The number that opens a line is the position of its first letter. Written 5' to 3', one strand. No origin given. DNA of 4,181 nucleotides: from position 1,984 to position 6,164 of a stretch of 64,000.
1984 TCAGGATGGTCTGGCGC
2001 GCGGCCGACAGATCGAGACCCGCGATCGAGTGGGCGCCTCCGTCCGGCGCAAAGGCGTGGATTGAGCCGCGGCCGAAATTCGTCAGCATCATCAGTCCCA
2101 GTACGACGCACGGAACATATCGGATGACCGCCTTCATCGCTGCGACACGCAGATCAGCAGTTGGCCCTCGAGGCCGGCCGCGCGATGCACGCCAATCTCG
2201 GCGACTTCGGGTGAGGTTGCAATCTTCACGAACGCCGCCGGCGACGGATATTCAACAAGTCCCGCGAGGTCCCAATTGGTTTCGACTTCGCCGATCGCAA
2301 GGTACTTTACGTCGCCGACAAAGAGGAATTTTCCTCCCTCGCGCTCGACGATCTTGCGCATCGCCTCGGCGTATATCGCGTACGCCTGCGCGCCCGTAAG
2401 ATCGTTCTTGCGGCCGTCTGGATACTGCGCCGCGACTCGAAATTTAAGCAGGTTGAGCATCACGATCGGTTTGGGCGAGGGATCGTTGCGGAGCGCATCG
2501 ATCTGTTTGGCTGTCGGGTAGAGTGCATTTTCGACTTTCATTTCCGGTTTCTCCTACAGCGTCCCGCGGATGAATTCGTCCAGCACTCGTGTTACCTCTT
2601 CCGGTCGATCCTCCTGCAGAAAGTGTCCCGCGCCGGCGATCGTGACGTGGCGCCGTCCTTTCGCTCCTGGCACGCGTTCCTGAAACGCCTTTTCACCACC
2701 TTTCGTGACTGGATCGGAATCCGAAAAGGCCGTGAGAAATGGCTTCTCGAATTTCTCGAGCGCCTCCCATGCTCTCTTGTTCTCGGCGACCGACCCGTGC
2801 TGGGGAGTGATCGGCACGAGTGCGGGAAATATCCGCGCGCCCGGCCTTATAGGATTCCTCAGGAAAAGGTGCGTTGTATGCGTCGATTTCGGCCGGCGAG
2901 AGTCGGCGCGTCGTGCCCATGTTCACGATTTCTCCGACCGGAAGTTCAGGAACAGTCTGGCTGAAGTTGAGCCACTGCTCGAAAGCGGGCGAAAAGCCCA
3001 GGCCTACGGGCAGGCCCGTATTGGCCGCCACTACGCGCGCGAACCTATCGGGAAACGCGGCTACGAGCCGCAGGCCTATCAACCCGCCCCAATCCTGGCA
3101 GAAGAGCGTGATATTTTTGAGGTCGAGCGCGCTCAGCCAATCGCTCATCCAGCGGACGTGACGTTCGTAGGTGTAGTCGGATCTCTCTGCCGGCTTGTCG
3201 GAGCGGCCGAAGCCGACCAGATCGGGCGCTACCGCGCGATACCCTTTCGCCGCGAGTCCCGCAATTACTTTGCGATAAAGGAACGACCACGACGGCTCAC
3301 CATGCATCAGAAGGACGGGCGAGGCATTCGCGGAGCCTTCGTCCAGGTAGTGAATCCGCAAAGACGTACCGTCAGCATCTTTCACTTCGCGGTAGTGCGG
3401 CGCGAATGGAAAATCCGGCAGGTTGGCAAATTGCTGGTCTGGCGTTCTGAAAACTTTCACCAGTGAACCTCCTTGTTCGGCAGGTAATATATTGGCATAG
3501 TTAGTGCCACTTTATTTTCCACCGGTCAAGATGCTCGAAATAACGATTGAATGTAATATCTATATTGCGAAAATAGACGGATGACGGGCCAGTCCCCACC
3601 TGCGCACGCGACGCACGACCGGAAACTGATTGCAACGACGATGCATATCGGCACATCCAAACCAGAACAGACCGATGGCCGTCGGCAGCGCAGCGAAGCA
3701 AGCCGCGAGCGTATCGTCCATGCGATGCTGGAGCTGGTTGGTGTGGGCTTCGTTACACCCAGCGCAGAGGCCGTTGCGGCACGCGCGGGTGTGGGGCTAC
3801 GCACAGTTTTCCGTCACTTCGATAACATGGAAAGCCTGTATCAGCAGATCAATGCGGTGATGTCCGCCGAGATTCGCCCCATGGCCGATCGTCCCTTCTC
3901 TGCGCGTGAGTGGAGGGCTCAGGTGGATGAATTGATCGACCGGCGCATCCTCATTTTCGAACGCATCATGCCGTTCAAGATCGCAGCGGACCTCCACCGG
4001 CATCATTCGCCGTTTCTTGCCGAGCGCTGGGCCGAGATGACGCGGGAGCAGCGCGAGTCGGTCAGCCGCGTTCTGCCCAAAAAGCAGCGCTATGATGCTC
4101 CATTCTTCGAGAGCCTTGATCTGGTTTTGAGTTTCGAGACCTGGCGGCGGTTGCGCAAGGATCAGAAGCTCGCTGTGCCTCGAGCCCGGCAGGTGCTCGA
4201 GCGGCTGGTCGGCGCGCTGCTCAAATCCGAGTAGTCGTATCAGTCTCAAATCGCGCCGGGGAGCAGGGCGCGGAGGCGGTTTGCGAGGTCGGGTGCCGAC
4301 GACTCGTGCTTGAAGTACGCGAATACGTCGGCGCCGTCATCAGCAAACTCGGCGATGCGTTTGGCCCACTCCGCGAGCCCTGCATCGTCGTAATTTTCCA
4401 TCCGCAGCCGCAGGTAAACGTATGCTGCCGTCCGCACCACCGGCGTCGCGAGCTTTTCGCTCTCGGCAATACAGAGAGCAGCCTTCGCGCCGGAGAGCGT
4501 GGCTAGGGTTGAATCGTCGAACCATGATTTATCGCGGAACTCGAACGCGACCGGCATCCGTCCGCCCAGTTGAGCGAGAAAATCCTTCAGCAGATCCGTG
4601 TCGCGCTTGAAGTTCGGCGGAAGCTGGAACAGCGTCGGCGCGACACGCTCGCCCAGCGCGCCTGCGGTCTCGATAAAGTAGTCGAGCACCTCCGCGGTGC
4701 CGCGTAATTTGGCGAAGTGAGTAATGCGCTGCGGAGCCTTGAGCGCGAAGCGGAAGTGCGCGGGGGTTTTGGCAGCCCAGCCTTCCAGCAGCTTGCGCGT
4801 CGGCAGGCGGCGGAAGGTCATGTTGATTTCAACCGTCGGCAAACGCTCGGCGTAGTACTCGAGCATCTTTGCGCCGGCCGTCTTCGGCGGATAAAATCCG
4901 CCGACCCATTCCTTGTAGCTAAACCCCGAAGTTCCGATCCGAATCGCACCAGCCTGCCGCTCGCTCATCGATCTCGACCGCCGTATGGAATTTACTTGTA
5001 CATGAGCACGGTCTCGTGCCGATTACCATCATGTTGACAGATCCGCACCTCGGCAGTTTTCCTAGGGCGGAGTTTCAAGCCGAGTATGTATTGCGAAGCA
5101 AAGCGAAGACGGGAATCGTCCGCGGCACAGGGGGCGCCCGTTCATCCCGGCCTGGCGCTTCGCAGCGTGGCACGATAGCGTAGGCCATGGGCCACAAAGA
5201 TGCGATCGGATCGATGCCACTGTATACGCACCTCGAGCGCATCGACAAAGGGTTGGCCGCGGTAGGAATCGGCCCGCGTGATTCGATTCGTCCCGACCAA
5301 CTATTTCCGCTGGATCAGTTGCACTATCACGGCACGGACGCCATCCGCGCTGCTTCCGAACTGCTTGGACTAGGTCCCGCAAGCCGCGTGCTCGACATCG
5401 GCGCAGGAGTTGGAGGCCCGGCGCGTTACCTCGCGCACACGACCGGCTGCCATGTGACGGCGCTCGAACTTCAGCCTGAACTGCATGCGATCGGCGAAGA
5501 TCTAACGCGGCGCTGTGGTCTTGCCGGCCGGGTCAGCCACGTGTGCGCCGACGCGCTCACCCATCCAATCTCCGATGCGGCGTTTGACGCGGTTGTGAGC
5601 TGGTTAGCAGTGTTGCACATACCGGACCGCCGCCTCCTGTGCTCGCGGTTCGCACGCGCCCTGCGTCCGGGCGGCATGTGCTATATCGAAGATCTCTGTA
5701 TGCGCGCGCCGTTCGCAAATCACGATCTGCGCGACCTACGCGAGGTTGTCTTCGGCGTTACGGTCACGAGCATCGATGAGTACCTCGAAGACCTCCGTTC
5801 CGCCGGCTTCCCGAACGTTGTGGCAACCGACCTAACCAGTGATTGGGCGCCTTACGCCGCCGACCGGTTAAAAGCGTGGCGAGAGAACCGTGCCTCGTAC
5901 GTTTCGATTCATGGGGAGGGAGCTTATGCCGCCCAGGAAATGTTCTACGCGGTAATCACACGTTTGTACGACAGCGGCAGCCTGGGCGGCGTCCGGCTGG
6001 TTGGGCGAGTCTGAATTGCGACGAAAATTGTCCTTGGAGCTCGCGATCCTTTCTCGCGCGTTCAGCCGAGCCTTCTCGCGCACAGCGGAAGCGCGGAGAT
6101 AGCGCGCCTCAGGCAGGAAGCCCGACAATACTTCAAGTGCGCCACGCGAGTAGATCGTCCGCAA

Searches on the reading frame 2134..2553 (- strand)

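Call 32: search_protein_families(library=pfam, proteins=[window:2134-2553:-], max_evalue=0.01)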
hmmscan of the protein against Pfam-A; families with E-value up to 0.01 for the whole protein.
window:2134-2553:- (139 aa): 1 family
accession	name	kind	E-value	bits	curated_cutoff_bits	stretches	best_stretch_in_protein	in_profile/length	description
PF07045.17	DUF1330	-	1.9e-06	28.6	23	1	51-134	9-90/94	Domain of unknown function (DUF1330)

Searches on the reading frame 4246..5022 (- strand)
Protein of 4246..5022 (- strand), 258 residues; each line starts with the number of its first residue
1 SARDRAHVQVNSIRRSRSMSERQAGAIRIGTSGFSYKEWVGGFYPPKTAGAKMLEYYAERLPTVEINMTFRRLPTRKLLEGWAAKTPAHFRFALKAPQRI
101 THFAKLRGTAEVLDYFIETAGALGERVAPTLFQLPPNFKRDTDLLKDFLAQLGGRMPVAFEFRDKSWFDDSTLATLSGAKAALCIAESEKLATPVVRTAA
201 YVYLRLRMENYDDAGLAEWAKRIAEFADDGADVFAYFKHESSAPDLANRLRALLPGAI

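Call 62: search_protein_families(library=pfam, proteins=[window:4246-5022:-], max_evalue=0.0001)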
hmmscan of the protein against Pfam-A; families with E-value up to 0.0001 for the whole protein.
window:4246-5022:- (258 aa): 1 family
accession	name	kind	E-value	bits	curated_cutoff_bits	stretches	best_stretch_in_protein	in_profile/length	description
PF01904.24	DUF72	-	4.8e-59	200.5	25.3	1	44-252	1-216/217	Protein of unknown function DUF72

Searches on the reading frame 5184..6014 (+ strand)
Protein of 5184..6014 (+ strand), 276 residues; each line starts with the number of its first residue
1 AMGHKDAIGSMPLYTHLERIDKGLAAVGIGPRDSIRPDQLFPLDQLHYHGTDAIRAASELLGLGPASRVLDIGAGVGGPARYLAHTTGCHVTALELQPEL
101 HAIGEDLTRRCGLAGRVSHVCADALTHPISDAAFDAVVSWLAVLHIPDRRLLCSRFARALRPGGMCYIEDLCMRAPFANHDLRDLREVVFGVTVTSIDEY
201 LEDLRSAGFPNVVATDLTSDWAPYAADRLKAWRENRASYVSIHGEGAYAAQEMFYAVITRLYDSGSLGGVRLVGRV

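Call 62: search_protein_families(library=pfam, proteins=[window:5184-6014:+], max_evalue=0.0001)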
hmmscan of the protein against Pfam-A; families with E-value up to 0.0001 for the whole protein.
window:5184-6014:+ (276 aa): 8 families
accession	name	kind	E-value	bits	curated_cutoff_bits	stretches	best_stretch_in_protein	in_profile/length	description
PF08241.18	Methyltransf_11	-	6.8e-18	65.5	21.2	1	70-168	1-95/95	Methyltransferase domain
PF13649.12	Methyltransf_25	-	3.4e-17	63.4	27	1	69-164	1-97/97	Methyltransferase domain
PF08242.18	Methyltransf_12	-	1.4e-11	45.4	30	1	70-166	1-98/98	Methyltransferase domain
PF13489.12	Methyltransf_23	-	6.4e-10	39.4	27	1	59-209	15-159/164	Methyltransferase domain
PF13847.12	Methyltransf_31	-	9.2e-08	32.3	27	1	66-187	4-127/145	Methyltransferase domain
PF02353.26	CMAS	-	3.7e-07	30.2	27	1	52-235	49-232/273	Mycolic acid cyclopropane synthetase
PF01135.25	PCMT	-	2.9e-05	24.4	20.3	1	57-149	65-158/210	Protein-L-isoaspartate(D-aspartate) O-methyltransferase (PCMT)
PF01209.24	Ubie_methyltran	-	3.6e-05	23.7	20.1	1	65-168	47-151/233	ubiE/COQ5 methyltransferase family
